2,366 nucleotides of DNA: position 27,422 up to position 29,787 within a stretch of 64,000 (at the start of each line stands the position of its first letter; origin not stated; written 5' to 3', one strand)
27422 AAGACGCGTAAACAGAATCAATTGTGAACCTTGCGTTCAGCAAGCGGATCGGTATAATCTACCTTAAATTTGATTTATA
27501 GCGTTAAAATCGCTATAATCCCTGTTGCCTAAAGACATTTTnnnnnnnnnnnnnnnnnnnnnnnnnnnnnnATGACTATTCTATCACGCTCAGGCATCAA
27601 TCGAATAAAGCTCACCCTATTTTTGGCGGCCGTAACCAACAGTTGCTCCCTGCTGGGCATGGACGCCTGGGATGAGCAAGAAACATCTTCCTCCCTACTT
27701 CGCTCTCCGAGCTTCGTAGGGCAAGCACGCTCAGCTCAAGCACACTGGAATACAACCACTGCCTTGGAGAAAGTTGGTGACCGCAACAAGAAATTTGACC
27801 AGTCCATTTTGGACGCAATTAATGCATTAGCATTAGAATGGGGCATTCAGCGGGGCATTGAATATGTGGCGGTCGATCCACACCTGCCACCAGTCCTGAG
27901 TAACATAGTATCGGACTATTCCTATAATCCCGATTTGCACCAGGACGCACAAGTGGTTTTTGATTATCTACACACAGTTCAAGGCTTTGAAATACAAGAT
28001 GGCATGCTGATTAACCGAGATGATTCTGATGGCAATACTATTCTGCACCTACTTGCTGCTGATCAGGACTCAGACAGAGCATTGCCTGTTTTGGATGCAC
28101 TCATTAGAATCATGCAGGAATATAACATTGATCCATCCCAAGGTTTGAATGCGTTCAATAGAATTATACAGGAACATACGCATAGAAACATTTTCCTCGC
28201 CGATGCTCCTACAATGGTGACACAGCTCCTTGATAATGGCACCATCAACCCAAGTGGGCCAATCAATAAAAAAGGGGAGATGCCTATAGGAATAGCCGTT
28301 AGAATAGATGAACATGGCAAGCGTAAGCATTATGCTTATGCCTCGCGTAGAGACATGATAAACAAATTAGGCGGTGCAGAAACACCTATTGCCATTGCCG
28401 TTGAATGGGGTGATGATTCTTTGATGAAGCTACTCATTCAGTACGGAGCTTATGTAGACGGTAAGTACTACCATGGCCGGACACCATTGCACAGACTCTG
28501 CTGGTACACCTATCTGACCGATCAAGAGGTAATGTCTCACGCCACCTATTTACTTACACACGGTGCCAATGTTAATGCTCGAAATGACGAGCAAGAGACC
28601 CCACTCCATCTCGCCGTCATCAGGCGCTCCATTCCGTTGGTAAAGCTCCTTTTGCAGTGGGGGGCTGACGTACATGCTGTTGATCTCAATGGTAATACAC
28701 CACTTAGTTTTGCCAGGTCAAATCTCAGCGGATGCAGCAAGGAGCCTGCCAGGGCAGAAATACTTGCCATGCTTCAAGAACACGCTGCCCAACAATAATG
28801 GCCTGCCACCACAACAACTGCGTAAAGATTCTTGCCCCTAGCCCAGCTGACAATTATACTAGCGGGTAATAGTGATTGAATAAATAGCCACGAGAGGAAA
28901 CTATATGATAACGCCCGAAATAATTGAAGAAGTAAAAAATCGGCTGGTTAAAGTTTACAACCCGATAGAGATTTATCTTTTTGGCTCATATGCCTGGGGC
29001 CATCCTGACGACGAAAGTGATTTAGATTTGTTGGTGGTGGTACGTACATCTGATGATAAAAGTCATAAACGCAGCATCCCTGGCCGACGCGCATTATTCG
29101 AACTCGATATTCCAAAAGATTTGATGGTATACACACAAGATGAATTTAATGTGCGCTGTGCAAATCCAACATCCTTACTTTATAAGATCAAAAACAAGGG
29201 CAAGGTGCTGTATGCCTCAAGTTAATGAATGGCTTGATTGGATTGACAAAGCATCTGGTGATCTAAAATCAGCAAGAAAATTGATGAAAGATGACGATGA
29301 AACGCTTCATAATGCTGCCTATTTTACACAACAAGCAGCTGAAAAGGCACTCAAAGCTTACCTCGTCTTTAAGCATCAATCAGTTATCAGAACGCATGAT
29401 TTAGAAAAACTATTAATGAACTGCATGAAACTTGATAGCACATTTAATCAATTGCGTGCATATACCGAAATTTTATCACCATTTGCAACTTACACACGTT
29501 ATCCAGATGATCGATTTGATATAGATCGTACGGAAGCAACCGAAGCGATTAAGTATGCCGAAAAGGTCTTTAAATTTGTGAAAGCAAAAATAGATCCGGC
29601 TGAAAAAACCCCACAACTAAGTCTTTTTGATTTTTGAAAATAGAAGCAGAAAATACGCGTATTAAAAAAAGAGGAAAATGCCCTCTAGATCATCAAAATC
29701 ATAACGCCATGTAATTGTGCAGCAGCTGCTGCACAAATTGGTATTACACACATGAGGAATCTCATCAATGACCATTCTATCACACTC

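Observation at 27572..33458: Triplicated ankyrin-gene module with a conserved slot holding either an MNT-HEPN pair or a DUF1016 nuclease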

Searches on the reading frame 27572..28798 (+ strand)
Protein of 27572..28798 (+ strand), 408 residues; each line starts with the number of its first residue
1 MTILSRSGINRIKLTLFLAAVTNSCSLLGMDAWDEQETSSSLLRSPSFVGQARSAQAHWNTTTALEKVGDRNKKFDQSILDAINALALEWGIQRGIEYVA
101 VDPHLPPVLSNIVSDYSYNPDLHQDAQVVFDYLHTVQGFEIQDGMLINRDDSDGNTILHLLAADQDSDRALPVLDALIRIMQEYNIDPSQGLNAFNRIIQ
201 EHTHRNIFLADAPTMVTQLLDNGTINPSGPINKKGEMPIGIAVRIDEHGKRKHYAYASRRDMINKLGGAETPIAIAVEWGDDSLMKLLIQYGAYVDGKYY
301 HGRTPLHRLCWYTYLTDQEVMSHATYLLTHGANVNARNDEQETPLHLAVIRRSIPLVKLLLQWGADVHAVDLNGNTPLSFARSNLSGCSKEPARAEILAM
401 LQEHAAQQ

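Call 5: search_protein_families(library=pfam, proteins=[window:27572-28798:+], max_evalue=0.01)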
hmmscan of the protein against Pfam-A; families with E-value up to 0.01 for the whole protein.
window:27572-28798:+ (408 aa): 5 families
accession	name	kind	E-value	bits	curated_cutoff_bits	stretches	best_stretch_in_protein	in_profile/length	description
PF00023.36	Ank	-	1.7e-21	75.5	21.1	2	342-371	3-32/33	Ankyrin repeat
PF12796.13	Ank_2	-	6.9e-18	65.4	27.3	2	325-383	14-69/90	Ankyrin repeats (3 copies)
PF13637.12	Ank_4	-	1.8e-16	60.3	22.7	2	326-361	15-50/50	Ankyrin repeats (many copies)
PF13606.12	Ank_3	-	2.2e-15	55.4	22.3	1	341-368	2-29/30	Ankyrin repeat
PF13857.12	Ank_5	-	1.3e-13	51.4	27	1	327-381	1-56/56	Ankyrin repeats (many copies)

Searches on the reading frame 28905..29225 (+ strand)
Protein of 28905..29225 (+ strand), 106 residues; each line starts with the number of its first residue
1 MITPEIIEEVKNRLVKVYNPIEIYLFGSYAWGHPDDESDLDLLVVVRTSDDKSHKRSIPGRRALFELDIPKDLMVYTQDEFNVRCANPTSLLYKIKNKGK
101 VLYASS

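Call 5: search_protein_families(library=pfam, proteins=[window:28905-29225:+], max_evalue=0.01)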
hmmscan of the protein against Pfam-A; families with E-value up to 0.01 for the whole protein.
window:28905-29225:+ (106 aa): 3 families
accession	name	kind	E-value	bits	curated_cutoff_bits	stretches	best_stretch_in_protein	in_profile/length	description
PF18765.7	Polbeta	-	4e-11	43.4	26.9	1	8-105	1-90/93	Polymerase beta, Nucleotidyltransferase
PF01909.29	NTP_transf_2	-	1.8e-08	35.1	21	1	7-78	1-76/93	Nucleotidyltransferase domain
PF22600.2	MTPAP-like_central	-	8.8e-05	23.1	27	1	5-53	24-72/139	Poly(A) RNA polymerase, mitochondrial-like, central palm domain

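Call 58: search_protein_families(library=padloc, proteins=[window:28905-29225:+], max_evalue=0.001)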
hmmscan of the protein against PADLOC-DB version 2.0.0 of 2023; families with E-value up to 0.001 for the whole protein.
window:28905-29225:+ (106 aa): 7 families
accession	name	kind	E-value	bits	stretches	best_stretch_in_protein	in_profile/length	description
PDLC04903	PDC-S09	-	4.1e-10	37.9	1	5-81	9-90/108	-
PDLC04906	PDC-S09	-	7.2e-08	30.7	1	5-50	9-54/98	-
PDLC04907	PDC-S09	-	3e-06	25.3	1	5-56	12-63/114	-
PDLC04368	PDC-M05A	-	4.4e-06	24.7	1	8-101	94-186/201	-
PDLC04904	PDC-S09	-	8.5e-06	23.9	1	11-50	16-55/104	-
PDLC04902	PDC-S09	-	1.1e-05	23.6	1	13-51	14-52/97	-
PDLC04905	PDC-S09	-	0.00038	18.8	1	9-53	10-55/101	-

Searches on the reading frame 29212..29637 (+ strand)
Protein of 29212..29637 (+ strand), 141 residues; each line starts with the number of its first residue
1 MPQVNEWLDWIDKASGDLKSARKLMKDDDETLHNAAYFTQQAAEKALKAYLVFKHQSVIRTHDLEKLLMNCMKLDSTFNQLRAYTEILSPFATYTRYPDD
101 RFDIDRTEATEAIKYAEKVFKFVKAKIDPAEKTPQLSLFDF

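Call 5: search_protein_families(library=pfam, proteins=[window:29212-29637:+], max_evalue=0.01)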
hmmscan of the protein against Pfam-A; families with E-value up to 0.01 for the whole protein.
window:29212-29637:+ (141 aa): 1 family
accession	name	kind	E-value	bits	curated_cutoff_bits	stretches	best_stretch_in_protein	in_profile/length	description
PF05168.19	HEPN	-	1.5e-26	93.2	22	1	9-124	3-115/117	HEPN domain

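Call 40: find_homologous_proteins(query=window:29212-29637:+, max_evalue=1e-10)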
Query window:29212-29637:+ (141 aa): 117 proteins with E <= 1e-10 among 176 candidates.
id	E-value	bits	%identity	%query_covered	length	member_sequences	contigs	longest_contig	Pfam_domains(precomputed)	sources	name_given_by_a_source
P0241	7.6e-88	309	100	100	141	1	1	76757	PF05168.20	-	-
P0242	2.8e-59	217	77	94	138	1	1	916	PF05168.20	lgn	-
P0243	4.8e-56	207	72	99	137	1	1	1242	PF05168.20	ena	-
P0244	5.0e-56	206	70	99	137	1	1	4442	PF05168.20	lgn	-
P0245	6.9e-56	206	71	99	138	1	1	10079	PF05168.20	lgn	-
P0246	1.5e-55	205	69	99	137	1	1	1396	PF05168.20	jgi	jgi:HEPN domain-containing protein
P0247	6.7e-55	203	70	100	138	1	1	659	PF05168.20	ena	-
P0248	6.9e-55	203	69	99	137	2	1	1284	PF05168.20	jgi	jgi:HEPN domain-containing protein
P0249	1.1e-54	202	66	99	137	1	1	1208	PF05168.20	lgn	-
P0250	4.6e-54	200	69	99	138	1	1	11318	PF05168.20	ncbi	-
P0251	5.6e-54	200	70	94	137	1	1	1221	PF05168.20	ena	-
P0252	1.7e-52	195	66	99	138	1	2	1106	PF05168.20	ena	-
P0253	8.3e-52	193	66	99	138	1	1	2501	PF05168.20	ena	-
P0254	2.8e-51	191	67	100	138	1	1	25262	PF05168.20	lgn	-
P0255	3.3e-50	188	67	99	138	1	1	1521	PF05168.20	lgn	-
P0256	4.9e-50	187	64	99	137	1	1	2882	PF05168.20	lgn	-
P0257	1.6e-49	185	67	99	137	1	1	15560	PF05168.20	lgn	-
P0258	2.0e-49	185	69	95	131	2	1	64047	PF05168.20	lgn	-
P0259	2.5e-49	185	66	99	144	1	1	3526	PF05168.20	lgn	-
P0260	4.9e-49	184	63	99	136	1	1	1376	PF05168.20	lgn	-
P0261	8.6e-48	180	64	99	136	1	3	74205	PF05168.20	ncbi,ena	-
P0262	1.7e-47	179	71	89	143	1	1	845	PF05168.20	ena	-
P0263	3.3e-47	178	61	99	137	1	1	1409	PF05168.20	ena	-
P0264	1.1e-46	176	66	99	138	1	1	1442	PF05168.20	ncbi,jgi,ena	jgi:HEPN domain-containing protein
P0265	2.0e-46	175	63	99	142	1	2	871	PF05168.20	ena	-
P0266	2.3e-46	175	64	99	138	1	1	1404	PF05168.20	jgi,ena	-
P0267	1.0e-45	173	63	99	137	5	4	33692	PF05168.20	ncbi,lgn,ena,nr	ncbi:MAG TPA: HEPN domain-containing protein [Candidatus Babeliales bacterium]|nr:HEPN domain-contai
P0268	3.3e-45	171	63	99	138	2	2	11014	PF05168.20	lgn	-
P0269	3.5e-44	168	60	99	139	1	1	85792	PF05168.20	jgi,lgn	-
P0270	5.0e-43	164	64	92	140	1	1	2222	PF05168.20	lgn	-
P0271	2.6e-41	159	55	99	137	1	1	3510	PF05168.20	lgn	-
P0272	1.1e-40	157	60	99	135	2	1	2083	PF05168.20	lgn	-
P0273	1.1e-39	154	65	82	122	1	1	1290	PF05168.20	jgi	jgi:HEPN domain-containing protein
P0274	3.5e-39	152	59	94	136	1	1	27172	PF05168.20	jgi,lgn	-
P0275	7.9e-37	144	62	84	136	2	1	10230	PF05168.20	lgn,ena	-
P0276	1.0e-36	144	60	88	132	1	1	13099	PF05168.20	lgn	-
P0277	1.7e-36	143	61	84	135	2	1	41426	PF05168.20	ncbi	ncbi:MAG: HEPN domain-containing protein [bacterium]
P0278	6.5e-36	141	56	92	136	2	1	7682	PF05168.20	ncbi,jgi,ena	ncbi:MAG: HEPN domain-containing protein [Candidatus Babeliales bacterium]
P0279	8.2e-36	141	56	93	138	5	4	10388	PF05168.20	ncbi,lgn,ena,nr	ncbi:MAG TPA: HEPN domain-containing protein [Candidatus Babeliales bacterium]|nr:HEPN domain-contai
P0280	1.6e-35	140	63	78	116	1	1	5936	PF05168.20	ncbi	-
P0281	4.8e-35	139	56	94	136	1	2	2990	PF05168.20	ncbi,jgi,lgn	jgi:HEPN domain-containing protein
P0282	5.6e-35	138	55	99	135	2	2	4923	PF05168.20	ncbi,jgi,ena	jgi:HEPN domain-containing protein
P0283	6.5e-35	138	61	84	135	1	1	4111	PF05168.20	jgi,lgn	jgi:HEPN domain-containing protein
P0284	7.4e-35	138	55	99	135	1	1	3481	PF05168.20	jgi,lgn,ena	-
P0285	9.5e-35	138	60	84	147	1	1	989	PF05168.20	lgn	-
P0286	1.4e-34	137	57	93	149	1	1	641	PF05168.20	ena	-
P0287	4.1e-34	136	58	86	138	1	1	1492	PF05168.20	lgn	-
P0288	4.5e-34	135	54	90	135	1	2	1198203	PF05168.20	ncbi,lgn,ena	-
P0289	2.2e-33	133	56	85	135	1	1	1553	PF05168.20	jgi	jgi:HEPN domain-containing protein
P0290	2.3e-33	133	55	84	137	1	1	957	PF05168.20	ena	-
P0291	3.6e-33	133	52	92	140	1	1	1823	PF05168.20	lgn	-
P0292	1.1e-32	131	51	92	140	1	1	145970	PF05168.20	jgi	jgi:HEPN domain-containing protein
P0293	2.2e-32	130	52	93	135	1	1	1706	PF05168.20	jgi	jgi:HEPN domain-containing protein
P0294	2.8e-32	130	56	84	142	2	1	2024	PF05168.20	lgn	-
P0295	4.1e-32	129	54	85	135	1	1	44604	PF05168.20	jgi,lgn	-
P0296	6.6e-32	128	52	92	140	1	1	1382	PF05168.20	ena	-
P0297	8.2e-32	128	56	90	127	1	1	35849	PF05168.20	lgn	-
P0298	1.5e-31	127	68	67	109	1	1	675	PF05168.20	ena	-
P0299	1.6e-31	127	58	84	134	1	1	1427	PF05168.20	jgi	jgi:HEPN domain-containing protein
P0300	2.9e-31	126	55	90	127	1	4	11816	PF05168.20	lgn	-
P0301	5.2e-31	126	50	97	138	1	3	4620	PF05168.20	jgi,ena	-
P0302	9.2e-31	125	50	96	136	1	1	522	PF05168.20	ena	-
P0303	2.2e-30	123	51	94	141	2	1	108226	PF05168.20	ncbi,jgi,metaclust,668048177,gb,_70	metaclust:\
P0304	3.3e-30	123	51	93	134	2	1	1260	PF05168.20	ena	-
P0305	4.4e-30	123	54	84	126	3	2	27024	PF05168.20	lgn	-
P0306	6.7e-29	119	51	84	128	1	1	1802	PF05168.20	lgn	-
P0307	9.7e-29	118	49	92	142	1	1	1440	PF05168.20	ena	-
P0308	3.0e-28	117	48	92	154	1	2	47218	PF05168.20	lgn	-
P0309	3.2e-28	116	48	92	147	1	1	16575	PF05168.20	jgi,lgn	-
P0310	8.0e-26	109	61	68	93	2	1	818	PF05168.20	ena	-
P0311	3.6e-24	103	49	81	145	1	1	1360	PF05168.20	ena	-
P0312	6.6e-23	99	52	70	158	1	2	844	PF05168.20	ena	-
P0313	1.2e-22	98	50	78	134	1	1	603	PF05168.20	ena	-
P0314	2.0e-22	98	48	83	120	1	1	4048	PF05168.20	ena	-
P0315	2.8e-22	97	46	84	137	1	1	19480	PF05168.20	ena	-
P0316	3.3e-22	97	48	84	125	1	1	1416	PF05168.20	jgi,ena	-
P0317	1.4e-21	95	48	97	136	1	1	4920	PF05168.20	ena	-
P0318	3.4e-21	94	45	93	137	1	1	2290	PF05168.20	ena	-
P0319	9.4e-21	92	48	87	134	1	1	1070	PF05168.20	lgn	-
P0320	1.2e-20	92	48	87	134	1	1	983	PF05168.20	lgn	-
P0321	6.1e-20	90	41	94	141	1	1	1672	PF05168.20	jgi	-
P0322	6.5e-20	90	41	89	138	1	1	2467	PF05168.20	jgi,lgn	jgi:HEPN domain-containing protein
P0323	2.5e-19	88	40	89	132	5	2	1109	PF05168.20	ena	-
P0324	4.7e-19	87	42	92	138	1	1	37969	PF05168.20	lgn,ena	-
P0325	1.8e-18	85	41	93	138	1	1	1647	PF05168.20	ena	-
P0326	3.4e-18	84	38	93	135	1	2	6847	PF05168.20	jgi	jgi:HEPN domain-containing protein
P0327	4.2e-18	84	41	84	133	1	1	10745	PF05168.20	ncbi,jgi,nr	ncbi:MAG: HEPN domain-containing protein [Planctomycetaceae bacterium]|jgi:HEPN domain-containing pr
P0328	4.8e-18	84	41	85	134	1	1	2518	PF05168.20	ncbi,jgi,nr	ncbi:MAG: HEPN domain-containing protein [Planctomycetaceae bacterium]|jgi:HEPN domain-containing pr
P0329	1.3e-17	82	44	84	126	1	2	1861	PF05168.20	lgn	-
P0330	1.6e-17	82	42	86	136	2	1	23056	PF05168.20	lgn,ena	-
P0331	3.6e-17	81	39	84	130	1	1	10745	PF05168.20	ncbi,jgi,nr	ncbi:MAG: HEPN domain-containing protein [Planctomycetaceae bacterium]|jgi:HEPN domain-containing pr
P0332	8.5e-17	80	40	87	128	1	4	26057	PF05168.20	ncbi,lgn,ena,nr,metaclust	ncbi:hypothetical protein A3J41_00655 [candidate division TM6 bacterium RIFCSPHIGHO2_12_FULL_38_8]|n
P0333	2.7e-16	78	42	82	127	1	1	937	PF05168.20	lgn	-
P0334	3.1e-16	78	42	85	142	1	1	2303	PF05168.20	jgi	-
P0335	7.2e-16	77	42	84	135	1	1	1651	PF05168.20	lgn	-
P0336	7.7e-16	76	38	86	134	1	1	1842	PF05168.20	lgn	-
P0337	1.8e-15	75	42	87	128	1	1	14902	PF05168.20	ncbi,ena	-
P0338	4.3e-15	74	38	88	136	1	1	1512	PF05168.20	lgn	-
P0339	4.4e-15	74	43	81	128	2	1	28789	PF05168.20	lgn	-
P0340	5.0e-15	74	44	70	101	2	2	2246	PF05168.20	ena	-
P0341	7.6e-15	73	43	87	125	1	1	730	PF05168.20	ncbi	-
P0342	3.2e-14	71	40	84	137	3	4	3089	PF05168.20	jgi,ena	-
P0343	1.0e-13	70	40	88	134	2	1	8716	PF05168.20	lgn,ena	-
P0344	1.0e-13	70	37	84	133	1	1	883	PF05168.20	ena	-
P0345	1.8e-13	69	46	63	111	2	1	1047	PF05168.20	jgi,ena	-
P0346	2.5e-13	68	36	86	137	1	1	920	PF05168.20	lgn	-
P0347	3.2e-13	68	41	66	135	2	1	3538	PF05168.20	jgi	-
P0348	8.7e-13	67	34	84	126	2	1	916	PF05168.20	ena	-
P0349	1.0e-12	66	38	81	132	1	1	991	PF05168.20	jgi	jgi:HEPN domain-containing protein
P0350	2.2e-12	65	37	90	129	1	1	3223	PF05168.20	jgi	jgi:HEPN domain-containing protein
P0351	3.2e-12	65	41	82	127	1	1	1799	PF05168.20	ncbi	-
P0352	4.9e-12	64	40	82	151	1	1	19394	PF05168.20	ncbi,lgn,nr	ncbi:MAG: HEPN domain-containing protein [Candidatus Hydrogenedentes bacterium]|nr:HEPN domain-conta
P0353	6.3e-12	64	36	84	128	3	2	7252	PF05168.20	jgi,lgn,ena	-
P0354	1.1e-11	63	36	87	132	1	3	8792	PF05168.20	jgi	jgi:HEPN domain-containing protein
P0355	1.1e-11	63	39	87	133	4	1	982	PF05168.20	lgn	-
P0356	2.7e-11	62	38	87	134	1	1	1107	PF05168.20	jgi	jgi:HEPN domain-containing protein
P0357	3.3e-11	61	46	40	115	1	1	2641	PF05168.20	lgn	-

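Call 41: find_encoding_contigs(protein=P0245, flank=4000, max_places=2)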
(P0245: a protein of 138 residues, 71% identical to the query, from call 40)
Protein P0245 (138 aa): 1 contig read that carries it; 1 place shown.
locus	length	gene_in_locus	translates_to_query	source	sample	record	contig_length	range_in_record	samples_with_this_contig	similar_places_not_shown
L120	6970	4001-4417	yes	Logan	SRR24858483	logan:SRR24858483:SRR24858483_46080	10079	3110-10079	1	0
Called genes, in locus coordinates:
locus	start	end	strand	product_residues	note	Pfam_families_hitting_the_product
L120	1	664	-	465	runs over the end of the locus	-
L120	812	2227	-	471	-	PF00083:Sugar_tr, PF07690:MFS_1, PF13347:MFS_2 (weak), PF07690:MFS_1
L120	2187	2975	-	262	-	PF03446:NAD_binding_2 (weak), PF03807:F420_oxidored, PF14748:P5CR_dimer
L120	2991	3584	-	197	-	PF07931:CPT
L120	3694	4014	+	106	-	PF01909:NTP_transf_2, PF18765:Polbeta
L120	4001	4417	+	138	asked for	PF05168:HEPN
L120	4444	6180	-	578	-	PF01368:DHH, PF02272:DHHA1, PF17768:RecJ_OB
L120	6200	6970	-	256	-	?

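Call 42: find_encoding_contigs(protein=P0250, flank=4000, max_places=2)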
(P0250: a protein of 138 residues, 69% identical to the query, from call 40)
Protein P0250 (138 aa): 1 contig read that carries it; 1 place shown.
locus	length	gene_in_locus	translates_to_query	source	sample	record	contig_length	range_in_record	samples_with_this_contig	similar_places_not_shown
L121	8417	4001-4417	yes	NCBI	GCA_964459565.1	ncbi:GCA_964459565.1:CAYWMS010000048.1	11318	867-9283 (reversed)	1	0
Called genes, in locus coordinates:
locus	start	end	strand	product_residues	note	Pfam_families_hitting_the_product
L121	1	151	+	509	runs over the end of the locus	-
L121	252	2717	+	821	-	PF07244:POTRA, PF08479:POTRA_2 (faint), PF07244:POTRA, PF01103:Omp85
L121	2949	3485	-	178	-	-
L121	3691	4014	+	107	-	PF01909:NTP_transf_2 (weak), PF18765:Polbeta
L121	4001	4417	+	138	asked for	PF05168:HEPN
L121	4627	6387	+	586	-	PF03747:ADP_ribosyl_GH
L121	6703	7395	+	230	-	PF01957:NfeD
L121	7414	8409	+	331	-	PF01145:Band_7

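Call 43: find_encoding_contigs(protein=P0254, flank=4000, max_places=2)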
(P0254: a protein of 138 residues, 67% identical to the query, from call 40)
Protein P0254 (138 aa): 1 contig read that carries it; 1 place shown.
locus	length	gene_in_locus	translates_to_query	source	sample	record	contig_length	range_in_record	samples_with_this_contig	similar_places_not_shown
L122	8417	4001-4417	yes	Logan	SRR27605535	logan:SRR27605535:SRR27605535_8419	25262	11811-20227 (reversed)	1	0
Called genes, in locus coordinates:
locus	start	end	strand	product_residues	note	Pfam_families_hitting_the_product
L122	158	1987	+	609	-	PF00009:GTP_EFTU, PF14492:EFG_III (faint), PF03144:GTP_EFTU_D2 (weak), PF00679:EFG_C, PF06421:LepA_C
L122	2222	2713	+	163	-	PF00376:MerR (weak), PF13411:MerR_1, PF13591:MerR_2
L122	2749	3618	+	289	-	PF01435:Peptidase_M48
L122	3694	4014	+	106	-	PF01909:NTP_transf_2 (weak), PF18765:Polbeta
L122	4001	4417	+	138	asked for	PF05168:HEPN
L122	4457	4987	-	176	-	-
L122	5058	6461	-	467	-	PF00443:UCH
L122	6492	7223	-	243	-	-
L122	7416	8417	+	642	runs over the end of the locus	PF00005:ABC_tran, PF02463:SMC_N (faint), PF03193:RsgA_GTPase (faint), PF01926:MMR_HSR1 (faint), PF13304:AAA_21 (faint), PF12848:ABC_tran_Xtn, PF00005:ABC_tran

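Call 58: search_protein_families(library=padloc, proteins=[window:29212-29637:+], max_evalue=0.001)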
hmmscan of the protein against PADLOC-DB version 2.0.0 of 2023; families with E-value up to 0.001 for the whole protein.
window:29212-29637:+ (141 aa): 0 families
